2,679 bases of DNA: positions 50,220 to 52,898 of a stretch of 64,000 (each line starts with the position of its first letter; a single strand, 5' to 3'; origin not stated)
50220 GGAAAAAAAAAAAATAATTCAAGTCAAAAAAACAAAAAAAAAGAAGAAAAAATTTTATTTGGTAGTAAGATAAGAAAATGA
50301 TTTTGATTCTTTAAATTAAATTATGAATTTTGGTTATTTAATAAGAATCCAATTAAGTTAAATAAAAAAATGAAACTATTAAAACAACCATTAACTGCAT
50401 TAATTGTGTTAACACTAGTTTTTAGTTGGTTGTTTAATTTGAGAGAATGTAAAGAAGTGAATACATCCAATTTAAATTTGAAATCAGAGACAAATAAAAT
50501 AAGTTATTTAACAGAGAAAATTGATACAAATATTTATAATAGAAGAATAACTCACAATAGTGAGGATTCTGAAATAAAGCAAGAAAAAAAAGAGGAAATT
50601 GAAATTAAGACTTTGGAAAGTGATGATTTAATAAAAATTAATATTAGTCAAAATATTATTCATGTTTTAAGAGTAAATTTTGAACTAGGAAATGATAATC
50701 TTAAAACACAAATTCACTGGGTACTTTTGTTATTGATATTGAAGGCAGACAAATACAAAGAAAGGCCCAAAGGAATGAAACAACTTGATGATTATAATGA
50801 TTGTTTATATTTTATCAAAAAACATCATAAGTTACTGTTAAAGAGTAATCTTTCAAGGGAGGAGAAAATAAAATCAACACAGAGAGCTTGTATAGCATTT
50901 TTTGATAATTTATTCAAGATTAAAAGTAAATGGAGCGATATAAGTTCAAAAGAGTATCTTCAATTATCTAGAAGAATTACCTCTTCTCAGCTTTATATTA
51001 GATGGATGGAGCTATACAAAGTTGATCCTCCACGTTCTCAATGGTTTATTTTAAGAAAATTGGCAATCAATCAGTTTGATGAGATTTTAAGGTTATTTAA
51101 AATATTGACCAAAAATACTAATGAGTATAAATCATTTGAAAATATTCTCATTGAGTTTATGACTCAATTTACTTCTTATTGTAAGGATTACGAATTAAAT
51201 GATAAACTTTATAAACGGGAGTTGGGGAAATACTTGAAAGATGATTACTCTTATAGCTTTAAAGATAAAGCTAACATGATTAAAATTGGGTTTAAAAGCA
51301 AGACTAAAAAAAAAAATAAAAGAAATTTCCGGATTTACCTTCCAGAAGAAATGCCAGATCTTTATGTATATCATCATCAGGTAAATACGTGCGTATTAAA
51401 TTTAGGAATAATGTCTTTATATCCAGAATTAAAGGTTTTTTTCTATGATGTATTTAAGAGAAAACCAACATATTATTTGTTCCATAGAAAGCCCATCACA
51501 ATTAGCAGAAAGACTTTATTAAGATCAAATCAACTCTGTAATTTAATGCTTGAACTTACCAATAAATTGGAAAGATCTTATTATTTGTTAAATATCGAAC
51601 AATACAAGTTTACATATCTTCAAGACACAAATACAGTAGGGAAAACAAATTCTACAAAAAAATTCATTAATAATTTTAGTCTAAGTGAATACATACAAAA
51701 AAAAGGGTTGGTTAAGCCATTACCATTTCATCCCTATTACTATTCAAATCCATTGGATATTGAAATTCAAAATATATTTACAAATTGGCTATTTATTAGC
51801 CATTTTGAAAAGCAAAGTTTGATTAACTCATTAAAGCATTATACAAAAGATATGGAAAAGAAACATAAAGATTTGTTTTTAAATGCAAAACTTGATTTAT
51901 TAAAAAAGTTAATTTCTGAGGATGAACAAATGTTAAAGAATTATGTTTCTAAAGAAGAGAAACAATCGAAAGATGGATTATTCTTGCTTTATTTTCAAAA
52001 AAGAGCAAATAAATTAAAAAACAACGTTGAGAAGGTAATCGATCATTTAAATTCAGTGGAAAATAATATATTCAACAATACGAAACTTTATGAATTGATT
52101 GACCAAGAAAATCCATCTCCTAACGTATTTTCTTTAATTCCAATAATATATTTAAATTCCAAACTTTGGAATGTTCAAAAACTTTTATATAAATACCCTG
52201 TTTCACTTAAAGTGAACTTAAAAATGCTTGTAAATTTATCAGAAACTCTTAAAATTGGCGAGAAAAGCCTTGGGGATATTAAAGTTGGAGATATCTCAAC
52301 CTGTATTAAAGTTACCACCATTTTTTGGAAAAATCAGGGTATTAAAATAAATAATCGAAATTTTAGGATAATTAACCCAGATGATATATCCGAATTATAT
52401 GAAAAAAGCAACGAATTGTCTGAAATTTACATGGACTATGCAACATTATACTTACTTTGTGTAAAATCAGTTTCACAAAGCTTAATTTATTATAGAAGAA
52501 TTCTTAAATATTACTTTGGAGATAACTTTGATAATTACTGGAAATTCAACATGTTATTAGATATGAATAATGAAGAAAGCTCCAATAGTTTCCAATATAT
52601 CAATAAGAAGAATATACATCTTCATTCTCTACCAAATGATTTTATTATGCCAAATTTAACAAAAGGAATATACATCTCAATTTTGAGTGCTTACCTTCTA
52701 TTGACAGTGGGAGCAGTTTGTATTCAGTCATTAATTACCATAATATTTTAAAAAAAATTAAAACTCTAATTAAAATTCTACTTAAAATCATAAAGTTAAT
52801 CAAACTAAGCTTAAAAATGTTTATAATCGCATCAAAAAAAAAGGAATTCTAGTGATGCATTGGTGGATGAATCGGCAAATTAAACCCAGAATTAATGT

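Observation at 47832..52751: Divergent head-to-head pair of paralogous lineage-specific secretory membrane proteins sharing a repeat-bearing promoter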

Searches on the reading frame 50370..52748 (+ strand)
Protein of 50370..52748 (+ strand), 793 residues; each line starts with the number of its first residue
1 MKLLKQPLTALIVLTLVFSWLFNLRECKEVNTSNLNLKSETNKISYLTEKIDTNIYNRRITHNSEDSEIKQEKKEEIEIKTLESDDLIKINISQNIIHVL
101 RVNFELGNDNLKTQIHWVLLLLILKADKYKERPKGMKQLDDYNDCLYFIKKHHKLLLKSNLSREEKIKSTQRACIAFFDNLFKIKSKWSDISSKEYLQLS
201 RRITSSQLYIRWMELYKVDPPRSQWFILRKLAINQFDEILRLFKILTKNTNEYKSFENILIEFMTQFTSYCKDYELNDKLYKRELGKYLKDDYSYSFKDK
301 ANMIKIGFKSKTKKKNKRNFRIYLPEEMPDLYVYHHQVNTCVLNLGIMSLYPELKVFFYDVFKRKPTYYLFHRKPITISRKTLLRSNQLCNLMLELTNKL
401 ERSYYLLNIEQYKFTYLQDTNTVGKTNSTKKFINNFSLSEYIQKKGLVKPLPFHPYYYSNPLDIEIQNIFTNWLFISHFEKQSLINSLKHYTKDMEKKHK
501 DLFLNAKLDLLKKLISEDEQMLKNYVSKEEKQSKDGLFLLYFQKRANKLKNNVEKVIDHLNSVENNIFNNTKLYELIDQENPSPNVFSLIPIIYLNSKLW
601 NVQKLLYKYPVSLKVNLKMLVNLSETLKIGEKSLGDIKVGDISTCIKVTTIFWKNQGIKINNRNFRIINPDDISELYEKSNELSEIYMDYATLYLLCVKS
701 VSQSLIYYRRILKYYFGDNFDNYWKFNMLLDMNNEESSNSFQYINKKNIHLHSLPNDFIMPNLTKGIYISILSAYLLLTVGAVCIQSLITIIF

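Call 6: search_protein_families(library=pfam, proteins=[window:50370-52748:+], max_evalue=1)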
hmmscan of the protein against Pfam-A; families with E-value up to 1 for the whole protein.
window:50370-52748:+ (793 aa): 0 families

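Call 8: find_homologous_proteins(query=window:50370-52748:+, max_evalue=0.01)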
Query window:50370-52748:+ (793 aa): 10 proteins with E <= 0.01 among 8000 candidates.
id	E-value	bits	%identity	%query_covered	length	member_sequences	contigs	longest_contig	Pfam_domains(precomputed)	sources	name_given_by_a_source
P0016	0.0e+0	1746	100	100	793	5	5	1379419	-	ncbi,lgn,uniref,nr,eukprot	ncbi:membrane associated protein, signal peptide plus transmembrane domain or GPI anchor at C-termin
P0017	0.0e+0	1395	80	100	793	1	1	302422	-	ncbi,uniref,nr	ncbi:membrane associated plus transmembrane domain or GPI anchor at C-terminus [Cryptosporidium sp. 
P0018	0.0e+0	1267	74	100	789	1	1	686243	-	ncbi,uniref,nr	ncbi:uncharacterized protein cubi_03434 [Cryptosporidium ubiquitum]|uniref:Uncharacterized protein n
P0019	0.0e+0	1198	70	100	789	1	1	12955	-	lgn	-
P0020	0.0e+0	1094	65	95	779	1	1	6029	-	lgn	-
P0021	0.0e+0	1071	66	92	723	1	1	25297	-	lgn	-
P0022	0.0e+0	1046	62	98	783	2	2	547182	-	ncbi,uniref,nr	ncbi:putative signal peptide and a transmembrane domain-containing protein [Cryptosporidium canis]|u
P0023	9.8e-241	819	52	95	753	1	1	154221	-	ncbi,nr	ncbi:membrane associated protein [Cryptosporidium felis]|nr:membrane associated protein [Cryptospori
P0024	1.3e-144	501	37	94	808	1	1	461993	-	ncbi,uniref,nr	ncbi:membrane associated proteinplus transmembrane domain or GPI anchor [Cryptosporidium ryanae]|uni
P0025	8.1e-140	486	37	94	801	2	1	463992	-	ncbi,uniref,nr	ncbi:membrane associated plus transmembrane domain or GPI anchor at C-terminus [Cryptosporidium bovi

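Call 23: find_encoding_contigs(protein=P0018, flank=6000, max_places=2)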
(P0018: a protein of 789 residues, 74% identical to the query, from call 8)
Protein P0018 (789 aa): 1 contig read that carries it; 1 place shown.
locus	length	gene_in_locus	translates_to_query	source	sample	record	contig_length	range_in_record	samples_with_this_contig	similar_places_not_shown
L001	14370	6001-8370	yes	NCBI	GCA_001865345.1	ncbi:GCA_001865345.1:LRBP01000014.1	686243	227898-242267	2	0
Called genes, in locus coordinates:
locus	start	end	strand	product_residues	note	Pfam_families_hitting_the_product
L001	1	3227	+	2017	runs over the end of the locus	PF23459:S1_RRP5 (faint), PF21710:Spt6_S1 (faint), PF00575:S1 (weak), PF23233:HAT_Syf1_CNRKL1_N (faint), PF23240:HAT_PRP39_N (faint), PF23241:HAT_PRP39_C (faint), PF13428:TPR_14 (faint), PF23231:HAT_Syf1_CNRKL1_C (faint)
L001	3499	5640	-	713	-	-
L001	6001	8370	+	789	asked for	-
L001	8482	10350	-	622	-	-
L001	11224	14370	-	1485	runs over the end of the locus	PF12409:P5-ATPase, PF00122:E1-E2_ATPase, PF00702:Hydrolase (faint), PF13246:Cation_ATPase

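Call 27: predict_structure(alignment_id=A2)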
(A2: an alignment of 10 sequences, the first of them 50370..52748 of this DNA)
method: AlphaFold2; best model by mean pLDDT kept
length: 793 residues; sequences in the alignment: 10
mean_pLDDT: 37.5   pTM: 0.23
mean pLDDT of the five models: 37.5, 34.9, 34.8, 34.1, 31.8
residues with pLDDT >= 90: 0; 70-90: 60; 50-70: 86; < 50: 647
segments of 3 or more residues with pLDDT < 50: 1-8, 16-91, 187-249, 252-467, 469-471, 476-479, 492-543, 549-717, 719-768
pLDDT, mean of each block of 10 residues (from residue 1): 44 48 25 21 23 24 21 22 31 62 71 84 67 78 78 72 70 72 55 37 41 38 37 38 42 45 39 31 30 24 20 20 21 24 25 23 26 27 32 35 33 27 27 28 27 24 41 48 58 39 26 30 40 38 47 46 36 28 26 25 22 23 30 33 28 28 26 25 30 31 39 45 43 28 28 23 36 62 65 53
secondary structure, 60 per line:
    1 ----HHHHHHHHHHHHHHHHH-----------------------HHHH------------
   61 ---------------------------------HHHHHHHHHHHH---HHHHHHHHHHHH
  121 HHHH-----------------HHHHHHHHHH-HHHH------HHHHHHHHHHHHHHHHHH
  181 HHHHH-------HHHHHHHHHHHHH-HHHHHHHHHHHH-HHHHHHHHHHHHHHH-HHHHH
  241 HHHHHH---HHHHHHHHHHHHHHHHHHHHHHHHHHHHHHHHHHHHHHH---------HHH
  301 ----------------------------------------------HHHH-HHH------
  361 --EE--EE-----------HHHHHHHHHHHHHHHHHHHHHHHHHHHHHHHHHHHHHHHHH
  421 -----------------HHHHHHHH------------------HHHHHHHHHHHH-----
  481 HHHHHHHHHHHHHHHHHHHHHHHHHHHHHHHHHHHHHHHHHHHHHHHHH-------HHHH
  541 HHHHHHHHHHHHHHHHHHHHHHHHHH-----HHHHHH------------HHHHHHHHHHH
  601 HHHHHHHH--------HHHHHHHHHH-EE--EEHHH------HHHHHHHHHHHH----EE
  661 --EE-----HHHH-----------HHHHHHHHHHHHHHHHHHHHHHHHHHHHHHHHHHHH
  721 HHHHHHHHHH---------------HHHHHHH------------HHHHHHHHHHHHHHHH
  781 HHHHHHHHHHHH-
elements in order (helices of 4 or more, strands of 3 or more residues): H5-21 H45-48 H94-105 H109-124 H142-151 H153-156 H163-185 H193-205 H207-218 H220-234 H236-246 H250-288 H347-350 H380-420 H438-445 H464-475 H481-529 H537-566 H572-577 H590-608 H617-626 H643-654 H670-673 H685-730 H746-752 H765-792

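Call 71: search_solved_structures(query=A2, max_evalue=1)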
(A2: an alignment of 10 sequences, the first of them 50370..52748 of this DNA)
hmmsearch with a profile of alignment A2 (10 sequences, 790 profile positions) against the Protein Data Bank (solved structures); distinct sequences matched with E-value up to 1: 0.

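Call 83: fold_search(model_id=the predicted structure, library=pdb)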
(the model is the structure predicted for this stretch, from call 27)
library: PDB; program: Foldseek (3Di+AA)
matches with E <= 10: 59; with E <= 0.001: 0
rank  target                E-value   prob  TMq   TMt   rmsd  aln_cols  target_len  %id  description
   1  8wql_D1               7.3e-01  0.06  0.04  0.07  17.5       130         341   15  In situ PBS-PSII supercomplex from cyanobacterial Spirulina platensis (released 2024-07-31)
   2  8ydm_L                2.3e+00  0.04  0.04  0.08  14.1        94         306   17  Cryo-EM structure of CaRC-LH complex from Chloroflexus aurantiacus (released 2025-02-19)
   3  6ylg_K                2.5e+00  0.04  0.08  0.16  24.9       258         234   14  Rix1-Rea1 pre-60S particle - 60S core, body 1 (rigid body refinement) (released 2020-07-29)
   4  1fnp_L                2.8e+00  0.04  0.04  0.09  13.6        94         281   18  CRYSTAL STRUCTURE ANALYSIS OF THE MUTANT REACTION CENTER PRO L209-> PHE FROM THE PHOTOSYNTHETIC PURPLE BACTERIUM RHODO (released 2001-04-18)
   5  3dtr_L                3.0e+00  0.06  0.05  0.12  16.4       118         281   14  E(L212)Q, L(L227)F double mutant structure of photosynthetic reaction center from Rhodobacter sphaeroides (released 2009-06-30)
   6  6z27_L                3.0e+00  0.05  0.04  0.10  13.3        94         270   17  Photosynthetic Reaction Center From Rhodobacter Sphaeroides strain RV LCP crystallization (released 2020-12-02)
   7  3dsy_L                3.1e+00  0.05  0.04  0.10  16.2       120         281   14  E(L212)Q mutant structure of photosynthetic reaction center from Rhodobacter sphaeroides (released 2009-06-30)
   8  8ygd_L                3.1e+00  0.05  0.04  0.10  13.2        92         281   21  Rhodobacter blasticus RC-LH1 dimer (released 2025-03-05)
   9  9klm_L                3.5e+00  0.06  0.04  0.10  16.1       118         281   13  Cryo-EM structure of the monomeric Rhodobacter sphaeroides G1C LH1-RC core complex (released 2025-11-19)
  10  8usb_X                4.1e+00  0.05  0.07  0.12  13.6       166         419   12  Non-substrate-engaged human 26S proteasome with Nub1/FAT10 bound to Rpn1 (released 2024-11-06)
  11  7fin_R                4.1e+00  0.04  0.06  0.11  20.5       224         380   12  Cryo-EM structure of the GIPR/GLP-1R/GCGR triagonist peptide 20-bound human GIPR-Gs complex (released 2022-02-23)
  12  8c5x_L                4.1e+00  0.04  0.04  0.10  16.1       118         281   13  Double mutant A(L37)C/S(L99)C structure of Photosynthetic Reaction Center From Cereibacter sphaeroides strain RV (released 2023-11-22)
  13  3sya                  4.8e+00  0.05  0.05  0.10  13.1       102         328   10  Crystal structure of the G protein-gated inward rectifier K+ channel GIRK2 (Kir3.2) in complex with sodium and PIP2 (released 2011-10-12)
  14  5dcq_A                4.8e+00  0.03  0.06  0.17  14.9       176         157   10  Crystal structure of bacterial adhesin, FNE from Streptococcus equi spp. equi. (released 2016-06-29)
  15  6gwc_C                4.8e+00  0.03  0.06  0.15  15.6       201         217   10  Tubulin:iE5 alphaRep complex (released 2019-01-30)
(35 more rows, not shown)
